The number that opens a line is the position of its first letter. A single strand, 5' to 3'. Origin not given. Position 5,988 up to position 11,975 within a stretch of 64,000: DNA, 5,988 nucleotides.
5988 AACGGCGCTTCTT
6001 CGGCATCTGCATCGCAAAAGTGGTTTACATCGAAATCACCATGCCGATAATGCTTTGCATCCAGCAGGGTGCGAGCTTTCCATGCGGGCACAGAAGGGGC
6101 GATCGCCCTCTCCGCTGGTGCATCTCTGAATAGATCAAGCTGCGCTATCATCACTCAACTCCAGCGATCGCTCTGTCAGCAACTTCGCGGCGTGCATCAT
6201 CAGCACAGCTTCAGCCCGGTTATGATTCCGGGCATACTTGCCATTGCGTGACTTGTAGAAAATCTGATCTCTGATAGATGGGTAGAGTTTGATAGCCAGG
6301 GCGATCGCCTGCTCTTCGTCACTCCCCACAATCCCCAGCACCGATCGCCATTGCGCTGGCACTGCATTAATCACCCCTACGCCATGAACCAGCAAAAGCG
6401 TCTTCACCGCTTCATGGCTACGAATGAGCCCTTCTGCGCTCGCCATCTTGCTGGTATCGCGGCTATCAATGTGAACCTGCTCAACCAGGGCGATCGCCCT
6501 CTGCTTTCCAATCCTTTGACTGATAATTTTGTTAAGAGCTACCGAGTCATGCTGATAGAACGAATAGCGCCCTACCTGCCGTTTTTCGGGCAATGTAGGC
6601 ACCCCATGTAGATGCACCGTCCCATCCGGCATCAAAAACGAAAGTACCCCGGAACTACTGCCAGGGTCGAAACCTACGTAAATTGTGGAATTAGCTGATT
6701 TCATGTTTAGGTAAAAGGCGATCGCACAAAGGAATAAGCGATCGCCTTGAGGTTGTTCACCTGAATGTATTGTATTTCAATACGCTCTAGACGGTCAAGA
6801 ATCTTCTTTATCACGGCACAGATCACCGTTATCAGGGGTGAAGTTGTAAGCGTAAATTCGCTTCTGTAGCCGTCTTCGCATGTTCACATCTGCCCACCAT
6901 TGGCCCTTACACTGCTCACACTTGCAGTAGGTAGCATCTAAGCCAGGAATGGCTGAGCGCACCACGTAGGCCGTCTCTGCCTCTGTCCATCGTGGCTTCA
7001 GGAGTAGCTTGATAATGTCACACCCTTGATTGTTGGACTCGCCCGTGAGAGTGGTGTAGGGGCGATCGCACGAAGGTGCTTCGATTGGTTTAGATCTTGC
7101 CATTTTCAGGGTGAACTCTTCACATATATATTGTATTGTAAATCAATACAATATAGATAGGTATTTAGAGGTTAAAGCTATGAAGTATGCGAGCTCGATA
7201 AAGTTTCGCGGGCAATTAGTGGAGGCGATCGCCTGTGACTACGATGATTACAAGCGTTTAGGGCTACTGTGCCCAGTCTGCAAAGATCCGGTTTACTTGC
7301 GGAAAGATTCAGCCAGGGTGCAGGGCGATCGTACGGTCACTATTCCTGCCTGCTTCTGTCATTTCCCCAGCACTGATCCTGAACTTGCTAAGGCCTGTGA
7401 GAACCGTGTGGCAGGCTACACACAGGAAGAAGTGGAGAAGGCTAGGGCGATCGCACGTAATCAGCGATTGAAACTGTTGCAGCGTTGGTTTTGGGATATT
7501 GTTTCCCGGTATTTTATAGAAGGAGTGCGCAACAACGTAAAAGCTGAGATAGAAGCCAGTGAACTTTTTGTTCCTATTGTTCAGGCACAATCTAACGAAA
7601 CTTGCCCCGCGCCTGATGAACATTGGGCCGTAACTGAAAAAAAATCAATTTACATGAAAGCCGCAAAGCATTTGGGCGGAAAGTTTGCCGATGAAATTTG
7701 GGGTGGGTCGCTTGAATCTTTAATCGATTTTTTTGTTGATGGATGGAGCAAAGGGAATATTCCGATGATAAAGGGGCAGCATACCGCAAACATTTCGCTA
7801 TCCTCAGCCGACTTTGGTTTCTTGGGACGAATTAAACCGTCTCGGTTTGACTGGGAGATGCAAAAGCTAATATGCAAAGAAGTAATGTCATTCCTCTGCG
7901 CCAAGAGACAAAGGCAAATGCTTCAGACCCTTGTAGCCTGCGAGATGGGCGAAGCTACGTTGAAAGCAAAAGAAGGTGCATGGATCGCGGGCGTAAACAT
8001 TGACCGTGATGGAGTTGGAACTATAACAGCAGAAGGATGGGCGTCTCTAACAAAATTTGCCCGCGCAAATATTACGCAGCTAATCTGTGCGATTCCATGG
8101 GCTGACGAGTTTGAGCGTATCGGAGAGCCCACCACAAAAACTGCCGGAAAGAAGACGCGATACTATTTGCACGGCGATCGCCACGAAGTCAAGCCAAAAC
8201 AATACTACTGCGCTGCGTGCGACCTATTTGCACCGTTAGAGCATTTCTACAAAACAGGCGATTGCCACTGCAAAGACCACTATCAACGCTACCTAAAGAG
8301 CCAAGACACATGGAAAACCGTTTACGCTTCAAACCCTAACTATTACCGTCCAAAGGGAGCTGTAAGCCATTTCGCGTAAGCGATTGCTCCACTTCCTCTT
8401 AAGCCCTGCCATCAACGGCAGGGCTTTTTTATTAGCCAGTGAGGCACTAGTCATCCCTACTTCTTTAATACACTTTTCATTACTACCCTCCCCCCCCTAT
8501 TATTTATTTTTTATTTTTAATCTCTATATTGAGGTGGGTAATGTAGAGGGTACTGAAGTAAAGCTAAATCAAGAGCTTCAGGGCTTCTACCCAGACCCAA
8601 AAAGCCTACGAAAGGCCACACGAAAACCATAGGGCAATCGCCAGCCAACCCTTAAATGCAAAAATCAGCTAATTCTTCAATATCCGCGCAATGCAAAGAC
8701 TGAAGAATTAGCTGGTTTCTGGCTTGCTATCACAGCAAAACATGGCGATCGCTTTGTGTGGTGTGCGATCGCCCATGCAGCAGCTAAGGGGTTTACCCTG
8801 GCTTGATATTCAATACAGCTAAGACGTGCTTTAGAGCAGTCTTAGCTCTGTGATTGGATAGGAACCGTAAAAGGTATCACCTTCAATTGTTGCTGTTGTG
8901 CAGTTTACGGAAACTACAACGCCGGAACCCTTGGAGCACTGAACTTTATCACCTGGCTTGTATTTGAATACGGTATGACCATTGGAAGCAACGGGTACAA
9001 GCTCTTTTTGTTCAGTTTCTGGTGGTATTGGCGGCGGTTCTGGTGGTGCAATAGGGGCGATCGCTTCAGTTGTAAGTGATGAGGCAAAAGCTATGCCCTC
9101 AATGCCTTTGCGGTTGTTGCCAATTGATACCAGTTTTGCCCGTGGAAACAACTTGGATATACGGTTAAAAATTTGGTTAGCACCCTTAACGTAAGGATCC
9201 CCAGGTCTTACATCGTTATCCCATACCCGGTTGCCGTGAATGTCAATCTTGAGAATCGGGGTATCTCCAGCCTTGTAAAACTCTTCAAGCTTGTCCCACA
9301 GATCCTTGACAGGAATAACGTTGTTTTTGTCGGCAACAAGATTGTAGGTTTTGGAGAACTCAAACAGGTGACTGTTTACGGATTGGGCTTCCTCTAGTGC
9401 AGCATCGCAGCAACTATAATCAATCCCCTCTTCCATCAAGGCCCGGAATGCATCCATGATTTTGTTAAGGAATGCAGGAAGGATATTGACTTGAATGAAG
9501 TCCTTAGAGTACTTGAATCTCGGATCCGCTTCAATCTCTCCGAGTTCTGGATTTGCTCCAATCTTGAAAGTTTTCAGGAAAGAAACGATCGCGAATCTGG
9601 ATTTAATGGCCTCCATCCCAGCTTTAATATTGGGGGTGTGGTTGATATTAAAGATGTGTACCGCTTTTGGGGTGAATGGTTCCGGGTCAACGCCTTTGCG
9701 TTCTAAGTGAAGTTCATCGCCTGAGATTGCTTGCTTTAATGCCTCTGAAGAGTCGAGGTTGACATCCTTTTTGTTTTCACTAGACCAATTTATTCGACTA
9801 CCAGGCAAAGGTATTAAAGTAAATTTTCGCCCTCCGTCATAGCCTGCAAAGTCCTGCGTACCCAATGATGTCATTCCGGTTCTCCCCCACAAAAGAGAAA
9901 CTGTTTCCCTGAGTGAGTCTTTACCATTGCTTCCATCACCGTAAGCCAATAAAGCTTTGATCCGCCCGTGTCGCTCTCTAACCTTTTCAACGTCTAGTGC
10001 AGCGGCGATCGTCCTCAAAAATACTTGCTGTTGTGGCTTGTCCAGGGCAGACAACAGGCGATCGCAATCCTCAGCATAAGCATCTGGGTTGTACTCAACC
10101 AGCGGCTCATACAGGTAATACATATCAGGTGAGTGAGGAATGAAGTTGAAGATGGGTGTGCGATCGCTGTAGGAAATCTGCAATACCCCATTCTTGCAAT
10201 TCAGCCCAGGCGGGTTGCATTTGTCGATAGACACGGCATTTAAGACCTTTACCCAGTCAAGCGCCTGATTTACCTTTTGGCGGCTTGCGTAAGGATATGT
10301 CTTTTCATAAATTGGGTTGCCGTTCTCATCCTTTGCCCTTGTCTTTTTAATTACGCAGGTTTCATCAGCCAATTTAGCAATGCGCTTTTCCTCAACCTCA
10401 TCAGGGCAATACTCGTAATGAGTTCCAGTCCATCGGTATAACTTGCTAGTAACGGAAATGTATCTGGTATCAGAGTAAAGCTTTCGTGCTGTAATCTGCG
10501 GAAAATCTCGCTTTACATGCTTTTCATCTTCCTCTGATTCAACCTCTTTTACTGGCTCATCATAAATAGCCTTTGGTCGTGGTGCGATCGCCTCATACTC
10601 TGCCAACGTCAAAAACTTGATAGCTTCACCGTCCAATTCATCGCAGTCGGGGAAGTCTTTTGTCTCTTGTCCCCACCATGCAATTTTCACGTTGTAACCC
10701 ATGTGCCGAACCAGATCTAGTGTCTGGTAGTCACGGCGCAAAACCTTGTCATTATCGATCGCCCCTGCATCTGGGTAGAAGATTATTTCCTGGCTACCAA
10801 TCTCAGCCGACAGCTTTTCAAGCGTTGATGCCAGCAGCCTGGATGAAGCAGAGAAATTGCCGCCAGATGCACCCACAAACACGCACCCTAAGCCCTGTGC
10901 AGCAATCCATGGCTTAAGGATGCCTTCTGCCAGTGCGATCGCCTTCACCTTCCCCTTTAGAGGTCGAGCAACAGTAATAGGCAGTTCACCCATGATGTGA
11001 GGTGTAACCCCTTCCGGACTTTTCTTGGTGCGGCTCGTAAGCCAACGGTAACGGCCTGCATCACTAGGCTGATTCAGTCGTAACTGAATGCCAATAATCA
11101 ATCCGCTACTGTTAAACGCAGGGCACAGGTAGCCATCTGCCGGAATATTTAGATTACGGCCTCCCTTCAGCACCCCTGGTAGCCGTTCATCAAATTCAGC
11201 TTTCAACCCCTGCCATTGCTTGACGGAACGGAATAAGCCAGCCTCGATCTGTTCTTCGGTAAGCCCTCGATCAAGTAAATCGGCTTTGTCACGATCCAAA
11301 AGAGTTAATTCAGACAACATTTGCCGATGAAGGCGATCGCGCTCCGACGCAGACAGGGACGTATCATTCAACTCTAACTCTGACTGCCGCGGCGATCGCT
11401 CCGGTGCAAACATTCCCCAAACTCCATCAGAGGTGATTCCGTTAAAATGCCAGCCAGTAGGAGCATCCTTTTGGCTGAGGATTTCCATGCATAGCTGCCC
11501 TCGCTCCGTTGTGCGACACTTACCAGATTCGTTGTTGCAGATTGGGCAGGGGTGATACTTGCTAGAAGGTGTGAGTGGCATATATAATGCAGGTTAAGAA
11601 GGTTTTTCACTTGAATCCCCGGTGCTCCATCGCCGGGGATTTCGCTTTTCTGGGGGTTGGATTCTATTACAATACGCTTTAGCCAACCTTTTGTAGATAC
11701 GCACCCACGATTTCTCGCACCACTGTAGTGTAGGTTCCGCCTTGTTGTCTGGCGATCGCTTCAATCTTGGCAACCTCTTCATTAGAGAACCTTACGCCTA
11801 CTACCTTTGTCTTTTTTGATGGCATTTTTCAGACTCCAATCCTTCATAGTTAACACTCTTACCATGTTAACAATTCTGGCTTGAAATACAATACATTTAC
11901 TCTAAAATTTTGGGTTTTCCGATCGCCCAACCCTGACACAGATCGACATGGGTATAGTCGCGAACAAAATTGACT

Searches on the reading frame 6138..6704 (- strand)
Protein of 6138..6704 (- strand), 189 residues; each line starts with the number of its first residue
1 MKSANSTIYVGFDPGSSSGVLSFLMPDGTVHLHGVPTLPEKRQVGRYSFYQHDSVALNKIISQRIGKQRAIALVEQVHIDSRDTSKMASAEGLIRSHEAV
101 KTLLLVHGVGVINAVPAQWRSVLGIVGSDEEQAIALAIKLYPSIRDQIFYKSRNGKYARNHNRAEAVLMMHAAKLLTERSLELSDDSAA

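Call 53: search_protein_families(library=pfam, proteins=[window:6138-6704:-], max_evalue=0.01)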
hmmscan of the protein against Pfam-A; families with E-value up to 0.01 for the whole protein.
window:6138-6704:- (189 aa): 0 families

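Call 78: search_protein_families(library=phrogs, proteins=[window:6138-6704:-], max_evalue=0.001)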
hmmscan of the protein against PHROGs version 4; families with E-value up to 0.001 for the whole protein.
window:6138-6704:- (189 aa): 1 family
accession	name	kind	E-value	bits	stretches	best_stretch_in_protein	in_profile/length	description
phrog_1770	-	DNA, RNA and nucleotide metabolism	1.9e-13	51.7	1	6-177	3-151/158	Holliday junction resolvase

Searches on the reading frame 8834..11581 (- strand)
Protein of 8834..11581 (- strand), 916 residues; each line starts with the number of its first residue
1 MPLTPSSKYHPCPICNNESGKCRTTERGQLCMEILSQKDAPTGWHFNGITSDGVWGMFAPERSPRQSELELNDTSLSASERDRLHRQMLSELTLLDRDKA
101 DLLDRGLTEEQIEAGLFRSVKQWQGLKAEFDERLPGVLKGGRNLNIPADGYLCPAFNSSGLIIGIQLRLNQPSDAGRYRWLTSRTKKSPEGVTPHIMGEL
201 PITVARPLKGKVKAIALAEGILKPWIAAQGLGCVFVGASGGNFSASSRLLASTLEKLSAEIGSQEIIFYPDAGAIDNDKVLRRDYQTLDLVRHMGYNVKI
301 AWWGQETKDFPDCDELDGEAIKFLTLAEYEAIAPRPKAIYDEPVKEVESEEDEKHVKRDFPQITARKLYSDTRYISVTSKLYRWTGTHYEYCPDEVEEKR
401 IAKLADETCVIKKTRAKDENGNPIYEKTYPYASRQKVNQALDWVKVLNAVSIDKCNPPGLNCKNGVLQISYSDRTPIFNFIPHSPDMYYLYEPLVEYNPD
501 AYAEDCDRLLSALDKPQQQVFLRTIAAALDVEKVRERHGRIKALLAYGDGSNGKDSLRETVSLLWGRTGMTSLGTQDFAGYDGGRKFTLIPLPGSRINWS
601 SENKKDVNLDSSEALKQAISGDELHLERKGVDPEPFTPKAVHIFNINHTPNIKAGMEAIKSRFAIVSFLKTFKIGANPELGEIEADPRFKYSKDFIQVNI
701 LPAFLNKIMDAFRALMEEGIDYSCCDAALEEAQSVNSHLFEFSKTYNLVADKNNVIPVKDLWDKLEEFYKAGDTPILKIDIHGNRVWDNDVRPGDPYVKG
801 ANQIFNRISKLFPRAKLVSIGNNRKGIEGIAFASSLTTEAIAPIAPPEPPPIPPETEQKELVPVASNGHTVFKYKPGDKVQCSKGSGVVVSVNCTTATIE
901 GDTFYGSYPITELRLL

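Call 4: search_protein_families(library=pfam, proteins=[window:8834-11581:-], max_evalue=0.01)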
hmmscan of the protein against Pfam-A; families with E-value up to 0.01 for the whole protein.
window:8834-11581:- (916 aa): 2 families
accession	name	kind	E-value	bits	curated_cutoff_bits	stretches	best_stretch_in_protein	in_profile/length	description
PF08706.16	D5_N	-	3.2e-11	44.1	22.4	1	367-511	6-138/145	D5 N terminal like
PF19263.5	DUF5906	-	6.8e-09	36.8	27.6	1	547-653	2-106/114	Family of unknown function (DUF5906)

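Call 8: search_protein_families(library=phrogs, proteins=[window:8834-11581:-], max_evalue=0.001)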
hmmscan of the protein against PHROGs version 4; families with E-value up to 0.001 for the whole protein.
window:8834-11581:- (916 aa): 8 families
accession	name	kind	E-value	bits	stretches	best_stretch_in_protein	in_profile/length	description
phrog_864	-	DNA, RNA and nucleotide metabolism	4.2e-31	109.2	1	361-771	211-581/1064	DNA primase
phrog_1156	-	DNA, RNA and nucleotide metabolism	8.2e-23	81.9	1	331-772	349-784/855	DNA primase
phrog_1829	-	DNA, RNA and nucleotide metabolism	9.1e-19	68.1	1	363-673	329-631/772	DNA primase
phrog_2478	-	DNA, RNA and nucleotide metabolism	8.1e-15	55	1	372-673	422-712/854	DNA polymerase/primase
phrog_6088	-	DNA, RNA and nucleotide metabolism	1.6e-14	54.3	1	369-673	346-637/772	DNA primase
phrog_7601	-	unknown function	7.4e-14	52.8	1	541-766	20-230/289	-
phrog_16950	-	DNA, RNA and nucleotide metabolism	3.3e-08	32.9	1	411-682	430-699/843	DNA primase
phrog_1883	-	DNA, RNA and nucleotide metabolism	1.5e-07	31.1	1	544-671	494-620/756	DNA helicase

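Call 98: find_related_loci(query=window:8834-11581:-, collection=viral_contigs, flank=8000)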
Query window:8834-11581:- (916 aa) in viral_contigs; peptide patterns used: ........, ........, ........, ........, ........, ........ (x = any residue, [..] = any of these).
1 stretches matched a pattern, but none encodes a relative of the query by tblastn (E <= 1e-3).

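Call 99: find_related_loci(query=window:8834-11581:-, collection=metagenome_contigs, flank=8000)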
Query window:8834-11581:- (916 aa) in metagenome_contigs; peptide patterns used: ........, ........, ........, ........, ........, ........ (x = any residue, [..] = any of these).
44 stretches matched a pattern, but none encodes a relative of the query by tblastn (E <= 1e-3).

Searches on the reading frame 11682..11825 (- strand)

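Call 4: search_protein_families(library=pfam, proteins=[window:11682-11825:-], max_evalue=0.01)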
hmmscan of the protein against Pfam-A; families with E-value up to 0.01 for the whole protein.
window:11682-11825:- (48 aa): 2 families
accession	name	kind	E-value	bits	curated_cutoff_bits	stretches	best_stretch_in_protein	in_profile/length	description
PF09274.16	ParG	-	0.00026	21.5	21.4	1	2-45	30-73/76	ParG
PF21983.2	NikA-like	-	0.0008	19.9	27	1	4-33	2-31/72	Mobilization protein NikA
